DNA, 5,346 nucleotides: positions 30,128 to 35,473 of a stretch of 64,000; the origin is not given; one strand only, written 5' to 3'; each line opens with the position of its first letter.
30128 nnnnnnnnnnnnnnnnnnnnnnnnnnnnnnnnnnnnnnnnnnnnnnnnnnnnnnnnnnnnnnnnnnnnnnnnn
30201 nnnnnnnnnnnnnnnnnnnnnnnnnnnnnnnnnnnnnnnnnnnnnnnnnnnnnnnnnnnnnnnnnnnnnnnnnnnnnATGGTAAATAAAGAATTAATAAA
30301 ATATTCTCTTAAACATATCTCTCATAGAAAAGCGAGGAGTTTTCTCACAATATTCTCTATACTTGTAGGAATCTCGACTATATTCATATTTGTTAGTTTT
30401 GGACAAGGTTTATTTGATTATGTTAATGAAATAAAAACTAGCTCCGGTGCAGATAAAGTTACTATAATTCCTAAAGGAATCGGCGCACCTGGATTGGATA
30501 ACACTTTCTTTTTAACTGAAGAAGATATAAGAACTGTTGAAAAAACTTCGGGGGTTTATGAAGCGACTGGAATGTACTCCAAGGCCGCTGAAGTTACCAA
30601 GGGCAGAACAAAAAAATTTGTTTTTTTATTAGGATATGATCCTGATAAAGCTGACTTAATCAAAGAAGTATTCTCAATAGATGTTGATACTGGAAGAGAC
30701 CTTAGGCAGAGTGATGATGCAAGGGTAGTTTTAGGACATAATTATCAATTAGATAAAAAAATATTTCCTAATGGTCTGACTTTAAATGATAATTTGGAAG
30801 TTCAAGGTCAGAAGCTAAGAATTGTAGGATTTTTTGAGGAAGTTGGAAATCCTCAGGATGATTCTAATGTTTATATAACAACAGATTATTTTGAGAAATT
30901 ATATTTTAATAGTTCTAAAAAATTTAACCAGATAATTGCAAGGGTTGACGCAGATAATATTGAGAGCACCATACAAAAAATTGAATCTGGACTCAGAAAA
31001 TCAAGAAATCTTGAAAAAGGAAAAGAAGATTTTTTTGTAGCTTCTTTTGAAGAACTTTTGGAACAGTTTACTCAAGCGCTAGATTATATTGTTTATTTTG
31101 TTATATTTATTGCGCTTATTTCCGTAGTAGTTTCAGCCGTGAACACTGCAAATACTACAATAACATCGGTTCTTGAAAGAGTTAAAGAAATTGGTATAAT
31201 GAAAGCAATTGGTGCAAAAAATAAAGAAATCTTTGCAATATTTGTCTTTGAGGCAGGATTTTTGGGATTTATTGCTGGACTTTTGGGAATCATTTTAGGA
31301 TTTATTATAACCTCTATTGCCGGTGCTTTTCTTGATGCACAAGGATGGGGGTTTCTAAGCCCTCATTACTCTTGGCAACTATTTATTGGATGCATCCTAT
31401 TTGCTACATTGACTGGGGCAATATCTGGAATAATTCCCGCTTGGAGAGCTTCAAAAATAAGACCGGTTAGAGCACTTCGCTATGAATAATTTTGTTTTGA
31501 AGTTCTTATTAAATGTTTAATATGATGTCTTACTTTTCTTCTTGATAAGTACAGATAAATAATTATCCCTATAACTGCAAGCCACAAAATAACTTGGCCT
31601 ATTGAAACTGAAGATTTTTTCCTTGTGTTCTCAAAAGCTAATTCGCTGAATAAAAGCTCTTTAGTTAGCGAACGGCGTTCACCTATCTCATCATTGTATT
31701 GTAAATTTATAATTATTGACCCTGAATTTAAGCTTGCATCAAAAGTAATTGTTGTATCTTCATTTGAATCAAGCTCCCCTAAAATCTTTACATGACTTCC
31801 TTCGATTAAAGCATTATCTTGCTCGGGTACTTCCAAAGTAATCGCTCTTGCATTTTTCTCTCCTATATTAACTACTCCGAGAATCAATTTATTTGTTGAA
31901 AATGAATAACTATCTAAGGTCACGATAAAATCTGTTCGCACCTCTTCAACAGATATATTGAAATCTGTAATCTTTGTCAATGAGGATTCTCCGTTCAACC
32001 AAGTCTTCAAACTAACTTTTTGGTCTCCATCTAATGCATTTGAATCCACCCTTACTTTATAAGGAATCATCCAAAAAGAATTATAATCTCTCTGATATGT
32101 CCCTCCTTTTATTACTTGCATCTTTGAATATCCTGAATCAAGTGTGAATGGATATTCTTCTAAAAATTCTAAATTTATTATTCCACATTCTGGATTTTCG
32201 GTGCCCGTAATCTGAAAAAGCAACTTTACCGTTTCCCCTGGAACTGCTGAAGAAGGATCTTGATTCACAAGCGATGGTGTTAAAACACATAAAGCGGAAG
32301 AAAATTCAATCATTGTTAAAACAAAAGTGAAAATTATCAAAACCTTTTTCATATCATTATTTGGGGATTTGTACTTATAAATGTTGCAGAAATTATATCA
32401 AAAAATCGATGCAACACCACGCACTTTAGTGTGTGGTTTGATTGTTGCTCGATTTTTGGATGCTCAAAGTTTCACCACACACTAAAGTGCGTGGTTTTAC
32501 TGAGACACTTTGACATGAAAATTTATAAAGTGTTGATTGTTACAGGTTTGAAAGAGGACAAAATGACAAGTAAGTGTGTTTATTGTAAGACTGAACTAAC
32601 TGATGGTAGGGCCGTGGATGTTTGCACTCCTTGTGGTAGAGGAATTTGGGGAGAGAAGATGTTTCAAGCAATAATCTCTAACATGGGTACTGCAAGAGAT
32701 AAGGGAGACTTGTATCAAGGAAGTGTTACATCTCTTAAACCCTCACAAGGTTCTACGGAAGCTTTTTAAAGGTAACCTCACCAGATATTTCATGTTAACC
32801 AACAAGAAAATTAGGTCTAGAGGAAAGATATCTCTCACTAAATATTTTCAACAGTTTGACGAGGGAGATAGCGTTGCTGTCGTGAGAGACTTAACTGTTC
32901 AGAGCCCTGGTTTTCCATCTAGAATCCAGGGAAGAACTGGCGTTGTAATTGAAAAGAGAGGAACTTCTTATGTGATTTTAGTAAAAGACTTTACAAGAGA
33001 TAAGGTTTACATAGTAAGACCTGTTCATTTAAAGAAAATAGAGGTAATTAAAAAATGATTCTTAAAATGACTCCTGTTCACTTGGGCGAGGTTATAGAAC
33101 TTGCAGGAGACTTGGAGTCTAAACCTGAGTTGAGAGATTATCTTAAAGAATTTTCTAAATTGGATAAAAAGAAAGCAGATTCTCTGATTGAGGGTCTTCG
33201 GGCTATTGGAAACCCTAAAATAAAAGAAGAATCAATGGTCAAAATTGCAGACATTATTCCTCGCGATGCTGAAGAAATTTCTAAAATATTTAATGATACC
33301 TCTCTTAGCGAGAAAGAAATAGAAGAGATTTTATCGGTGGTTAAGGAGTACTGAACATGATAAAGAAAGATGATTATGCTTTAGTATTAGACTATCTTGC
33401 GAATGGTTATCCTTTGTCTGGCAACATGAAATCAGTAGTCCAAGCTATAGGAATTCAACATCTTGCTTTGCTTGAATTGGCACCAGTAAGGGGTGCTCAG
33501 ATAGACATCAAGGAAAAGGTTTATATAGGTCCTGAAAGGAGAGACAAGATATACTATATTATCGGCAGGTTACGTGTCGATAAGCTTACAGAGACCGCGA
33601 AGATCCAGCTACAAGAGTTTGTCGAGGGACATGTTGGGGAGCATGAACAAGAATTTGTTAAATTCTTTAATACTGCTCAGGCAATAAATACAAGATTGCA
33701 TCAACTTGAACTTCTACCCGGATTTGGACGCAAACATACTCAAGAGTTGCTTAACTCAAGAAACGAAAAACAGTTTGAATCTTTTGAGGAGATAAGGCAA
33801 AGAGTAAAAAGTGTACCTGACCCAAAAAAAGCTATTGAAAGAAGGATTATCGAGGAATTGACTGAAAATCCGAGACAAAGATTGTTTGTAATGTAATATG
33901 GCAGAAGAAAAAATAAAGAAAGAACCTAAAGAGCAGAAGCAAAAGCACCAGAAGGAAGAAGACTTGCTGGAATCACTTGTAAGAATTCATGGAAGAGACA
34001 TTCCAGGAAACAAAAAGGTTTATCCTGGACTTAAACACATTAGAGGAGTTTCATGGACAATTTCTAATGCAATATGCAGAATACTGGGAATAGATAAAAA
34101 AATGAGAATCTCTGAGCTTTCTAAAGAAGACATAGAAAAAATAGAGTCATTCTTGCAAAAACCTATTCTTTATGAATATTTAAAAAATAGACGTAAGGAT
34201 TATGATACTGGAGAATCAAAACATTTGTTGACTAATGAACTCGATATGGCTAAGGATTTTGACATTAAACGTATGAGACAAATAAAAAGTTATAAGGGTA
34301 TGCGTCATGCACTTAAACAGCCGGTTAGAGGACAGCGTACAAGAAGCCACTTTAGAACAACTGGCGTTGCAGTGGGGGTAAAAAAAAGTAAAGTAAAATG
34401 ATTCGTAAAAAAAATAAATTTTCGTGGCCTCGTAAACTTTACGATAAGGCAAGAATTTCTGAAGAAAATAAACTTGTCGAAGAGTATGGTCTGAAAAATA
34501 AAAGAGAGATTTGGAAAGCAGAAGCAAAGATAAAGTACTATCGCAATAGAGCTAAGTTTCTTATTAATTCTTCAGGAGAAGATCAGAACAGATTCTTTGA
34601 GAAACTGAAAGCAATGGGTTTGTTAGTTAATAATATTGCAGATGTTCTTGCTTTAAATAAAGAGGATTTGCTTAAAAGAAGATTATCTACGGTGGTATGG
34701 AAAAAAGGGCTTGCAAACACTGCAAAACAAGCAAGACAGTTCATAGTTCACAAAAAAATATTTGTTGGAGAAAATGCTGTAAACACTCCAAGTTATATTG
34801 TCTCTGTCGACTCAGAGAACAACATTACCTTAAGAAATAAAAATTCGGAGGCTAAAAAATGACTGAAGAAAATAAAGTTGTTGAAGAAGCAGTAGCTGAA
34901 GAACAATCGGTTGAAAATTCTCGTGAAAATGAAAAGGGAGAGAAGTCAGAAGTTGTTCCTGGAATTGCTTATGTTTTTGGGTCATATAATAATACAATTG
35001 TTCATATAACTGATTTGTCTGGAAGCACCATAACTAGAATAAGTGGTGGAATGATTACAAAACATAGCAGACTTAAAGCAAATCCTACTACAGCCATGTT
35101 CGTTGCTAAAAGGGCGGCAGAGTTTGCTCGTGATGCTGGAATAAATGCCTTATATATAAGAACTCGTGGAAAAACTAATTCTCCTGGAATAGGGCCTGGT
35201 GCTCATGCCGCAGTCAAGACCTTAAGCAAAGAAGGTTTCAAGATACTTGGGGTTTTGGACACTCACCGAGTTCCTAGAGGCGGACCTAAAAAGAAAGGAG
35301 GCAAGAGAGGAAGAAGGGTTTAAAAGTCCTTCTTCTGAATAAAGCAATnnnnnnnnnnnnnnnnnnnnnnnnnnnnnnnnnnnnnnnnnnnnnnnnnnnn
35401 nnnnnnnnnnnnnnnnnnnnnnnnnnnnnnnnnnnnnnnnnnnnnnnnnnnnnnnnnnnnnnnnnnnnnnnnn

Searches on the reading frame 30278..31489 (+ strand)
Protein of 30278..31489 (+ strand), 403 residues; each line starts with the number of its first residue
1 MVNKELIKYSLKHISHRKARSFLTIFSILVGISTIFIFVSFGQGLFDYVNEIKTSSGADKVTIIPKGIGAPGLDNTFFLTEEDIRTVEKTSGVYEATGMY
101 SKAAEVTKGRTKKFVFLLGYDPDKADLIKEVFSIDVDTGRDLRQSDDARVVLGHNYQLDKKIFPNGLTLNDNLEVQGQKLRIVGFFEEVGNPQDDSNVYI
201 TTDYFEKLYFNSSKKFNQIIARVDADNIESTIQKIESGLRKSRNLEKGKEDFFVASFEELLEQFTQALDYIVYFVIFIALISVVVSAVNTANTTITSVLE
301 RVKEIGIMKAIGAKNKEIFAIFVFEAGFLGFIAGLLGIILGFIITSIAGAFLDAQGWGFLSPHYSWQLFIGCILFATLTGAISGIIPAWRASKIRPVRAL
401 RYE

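Call 9: search_protein_families(library=pfam, proteins=[window:30278-31489:+], max_evalue=0.01)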
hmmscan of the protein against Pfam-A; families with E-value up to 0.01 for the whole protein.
window:30278-31489:+ (403 aa): 2 families
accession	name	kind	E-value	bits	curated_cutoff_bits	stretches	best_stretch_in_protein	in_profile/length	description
PF02687.27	FtsX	-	1.7e-22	80.2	25.5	1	276-395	1-119/120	FtsX-like permease C-terminal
PF12704.14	MacB_PCD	-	1.6e-20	74.8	27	1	21-236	1-205/207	MacB-like periplasmic core domain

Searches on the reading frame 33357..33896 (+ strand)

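Call 9: search_protein_families(library=pfam, proteins=[window:33357-33896:+], max_evalue=0.01)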
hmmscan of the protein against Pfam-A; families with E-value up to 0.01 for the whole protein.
window:33357-33896:+ (179 aa): 1 family
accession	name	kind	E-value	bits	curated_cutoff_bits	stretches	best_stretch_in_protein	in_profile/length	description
PF04919.18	DUF655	-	1.8e-53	181.6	22.2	1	5-177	2-179/181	Protein of unknown function (DUF655)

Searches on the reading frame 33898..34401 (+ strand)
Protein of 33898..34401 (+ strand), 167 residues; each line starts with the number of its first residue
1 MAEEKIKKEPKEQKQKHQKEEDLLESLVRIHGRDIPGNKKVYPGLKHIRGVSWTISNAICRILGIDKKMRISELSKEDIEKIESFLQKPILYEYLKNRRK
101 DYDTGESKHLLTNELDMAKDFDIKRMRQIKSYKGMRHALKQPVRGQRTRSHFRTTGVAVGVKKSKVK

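Call 9: search_protein_families(library=pfam, proteins=[window:33898-34401:+], max_evalue=0.01)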
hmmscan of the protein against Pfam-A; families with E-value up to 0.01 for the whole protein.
window:33898-34401:+ (167 aa): 2 families
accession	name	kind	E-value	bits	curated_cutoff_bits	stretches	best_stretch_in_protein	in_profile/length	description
PF00416.27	Ribosomal_S13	-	9.7e-34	117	31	1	29-154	1-128/128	Ribosomal protein S13/S18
PF05833.16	NFACT_N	-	0.0013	18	31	1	45-88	195-238/456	NFACT N-terminal and middle domains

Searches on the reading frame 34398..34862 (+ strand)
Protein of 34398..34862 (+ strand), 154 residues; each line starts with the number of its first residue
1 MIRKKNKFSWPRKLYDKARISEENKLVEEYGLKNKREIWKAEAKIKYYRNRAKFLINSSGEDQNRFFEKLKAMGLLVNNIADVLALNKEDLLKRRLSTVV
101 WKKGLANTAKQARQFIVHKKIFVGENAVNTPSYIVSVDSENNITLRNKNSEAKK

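Call 9: search_protein_families(library=pfam, proteins=[window:34398-34862:+], max_evalue=0.01)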
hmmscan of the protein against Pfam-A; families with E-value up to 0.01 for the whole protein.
window:34398-34862:+ (154 aa): 1 family
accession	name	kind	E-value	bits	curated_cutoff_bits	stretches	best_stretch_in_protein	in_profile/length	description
PF01479.30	S4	-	1.1e-10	41.5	22.8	1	94-138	1-45/48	S4 domain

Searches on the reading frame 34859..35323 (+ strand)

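Call 9: search_protein_families(library=pfam, proteins=[window:34859-35323:+], max_evalue=0.01)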
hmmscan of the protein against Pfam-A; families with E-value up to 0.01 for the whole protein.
window:34859-35323:+ (154 aa): 1 family
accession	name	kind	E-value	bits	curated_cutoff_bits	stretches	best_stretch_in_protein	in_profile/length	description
PF00411.24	Ribosomal_S11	-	9.6e-23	81.1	25.1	1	35-150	1-110/110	Ribosomal protein S11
